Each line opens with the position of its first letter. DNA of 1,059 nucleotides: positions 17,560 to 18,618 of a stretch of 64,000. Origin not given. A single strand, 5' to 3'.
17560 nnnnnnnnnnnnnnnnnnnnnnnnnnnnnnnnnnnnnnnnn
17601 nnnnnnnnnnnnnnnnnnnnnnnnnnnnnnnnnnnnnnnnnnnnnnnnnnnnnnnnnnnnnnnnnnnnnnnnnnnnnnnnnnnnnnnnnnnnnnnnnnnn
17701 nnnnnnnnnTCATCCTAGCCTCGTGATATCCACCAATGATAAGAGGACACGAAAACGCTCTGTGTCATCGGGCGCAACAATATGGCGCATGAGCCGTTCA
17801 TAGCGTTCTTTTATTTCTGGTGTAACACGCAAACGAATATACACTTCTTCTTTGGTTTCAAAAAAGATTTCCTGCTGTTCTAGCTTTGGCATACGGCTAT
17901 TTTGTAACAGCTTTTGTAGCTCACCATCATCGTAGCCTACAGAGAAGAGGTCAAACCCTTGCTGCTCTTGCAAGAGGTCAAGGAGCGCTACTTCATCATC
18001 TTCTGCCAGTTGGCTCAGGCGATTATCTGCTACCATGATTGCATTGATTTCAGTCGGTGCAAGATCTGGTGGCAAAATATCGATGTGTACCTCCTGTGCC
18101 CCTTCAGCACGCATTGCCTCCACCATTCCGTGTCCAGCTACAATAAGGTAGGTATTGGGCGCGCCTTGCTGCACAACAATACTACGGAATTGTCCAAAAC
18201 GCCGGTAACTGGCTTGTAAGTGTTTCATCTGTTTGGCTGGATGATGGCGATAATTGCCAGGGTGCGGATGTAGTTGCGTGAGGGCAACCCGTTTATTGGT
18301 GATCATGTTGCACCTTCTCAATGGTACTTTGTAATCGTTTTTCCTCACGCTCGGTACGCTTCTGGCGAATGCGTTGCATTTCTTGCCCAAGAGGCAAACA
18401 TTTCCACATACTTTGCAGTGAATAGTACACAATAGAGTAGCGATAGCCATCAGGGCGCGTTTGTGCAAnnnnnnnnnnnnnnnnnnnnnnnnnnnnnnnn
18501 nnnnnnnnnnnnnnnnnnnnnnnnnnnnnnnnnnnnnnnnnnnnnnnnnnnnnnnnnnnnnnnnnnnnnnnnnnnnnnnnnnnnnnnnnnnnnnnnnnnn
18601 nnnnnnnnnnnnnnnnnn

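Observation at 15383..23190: Duplicated ParB-like + 2OG-Fe(II) dioxygenase cassette with methyltransferase remnant, kinase, GNAT and FAD oxidoreductase: candidate DNA base-hypermodification system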

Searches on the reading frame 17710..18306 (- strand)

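Call 91: search_protein_families(library=ncbifam, max_evalue=0.01, proteins=[window:17710-18306:-])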
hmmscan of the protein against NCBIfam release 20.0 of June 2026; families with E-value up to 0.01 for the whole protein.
window:17710-18306:- (198 aa): 1 family
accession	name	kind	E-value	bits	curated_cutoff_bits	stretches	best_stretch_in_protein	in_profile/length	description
TIGR03734.1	PRTRC_parB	hypoth_equivalog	0.00068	18.3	278.6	1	18-96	7-88/555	PRTRC system ParB family protein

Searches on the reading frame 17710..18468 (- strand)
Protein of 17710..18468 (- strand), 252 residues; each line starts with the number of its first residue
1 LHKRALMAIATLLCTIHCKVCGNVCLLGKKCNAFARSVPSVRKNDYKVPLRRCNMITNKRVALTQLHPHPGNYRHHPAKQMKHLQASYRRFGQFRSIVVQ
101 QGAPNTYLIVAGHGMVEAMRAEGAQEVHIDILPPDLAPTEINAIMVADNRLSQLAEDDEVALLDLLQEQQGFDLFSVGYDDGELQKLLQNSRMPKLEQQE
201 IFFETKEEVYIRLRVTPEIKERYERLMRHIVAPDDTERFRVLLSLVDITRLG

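Call 3: search_protein_families(library=pfam, max_evalue=0.1, proteins=[window:17710-18468:-])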
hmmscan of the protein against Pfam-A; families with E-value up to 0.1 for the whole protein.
window:17710-18468:- (252 aa): 1 family
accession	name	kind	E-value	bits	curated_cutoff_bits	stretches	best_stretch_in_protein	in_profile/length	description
PF02195.25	ParB_N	-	0.021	15.3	26.3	1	74-128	19-74/95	ParB N-terminal domain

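Call 4: search_protein_families(library=phrogs, max_evalue=0.01, proteins=[window:17710-18468:-])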
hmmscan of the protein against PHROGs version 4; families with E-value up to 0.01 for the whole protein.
window:17710-18468:- (252 aa): 12 families
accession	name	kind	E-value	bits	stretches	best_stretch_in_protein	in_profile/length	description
phrog_620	-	DNA, RNA and nucleotide metabolism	3.1e-27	97.1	1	60-209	11-149/217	ParB-like partition protein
phrog_498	-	other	6.5e-26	92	1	58-205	35-183/633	DNA methyltransferase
phrog_723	-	DNA, RNA and nucleotide metabolism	4.8e-23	83.1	1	56-245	11-194/223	ParB-like partition protein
phrog_8071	-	DNA, RNA and nucleotide metabolism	7.1e-16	59.4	1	56-192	5-134/389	ParB-like partition protein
phrog_940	-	DNA, RNA and nucleotide metabolism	7.9e-13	49.4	1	55-194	3-137/388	nuclease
phrog_15396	-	DNA, RNA and nucleotide metabolism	1.6e-12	48.8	1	61-191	7-134/258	ParB-like partition nuclease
phrog_930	-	DNA, RNA and nucleotide metabolism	1.3e-10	42.5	1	61-209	10-152/223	ParB-like partition protein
phrog_9353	-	unknown function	1.3e-08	36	1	59-208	12-157/245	-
phrog_6218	-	DNA, RNA and nucleotide metabolism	2.7e-06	27.8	1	55-160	2-108/506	ParB-like partition protein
phrog_4715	-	DNA, RNA and nucleotide metabolism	9.4e-06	25.3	1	59-167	148-260/630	ParB-like partition protein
phrog_7405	-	unknown function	0.00089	20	1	60-235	26-195/250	-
phrog_3264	-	DNA, RNA and nucleotide metabolism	0.0035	18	1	59-150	50-139/337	ParB-like partition protein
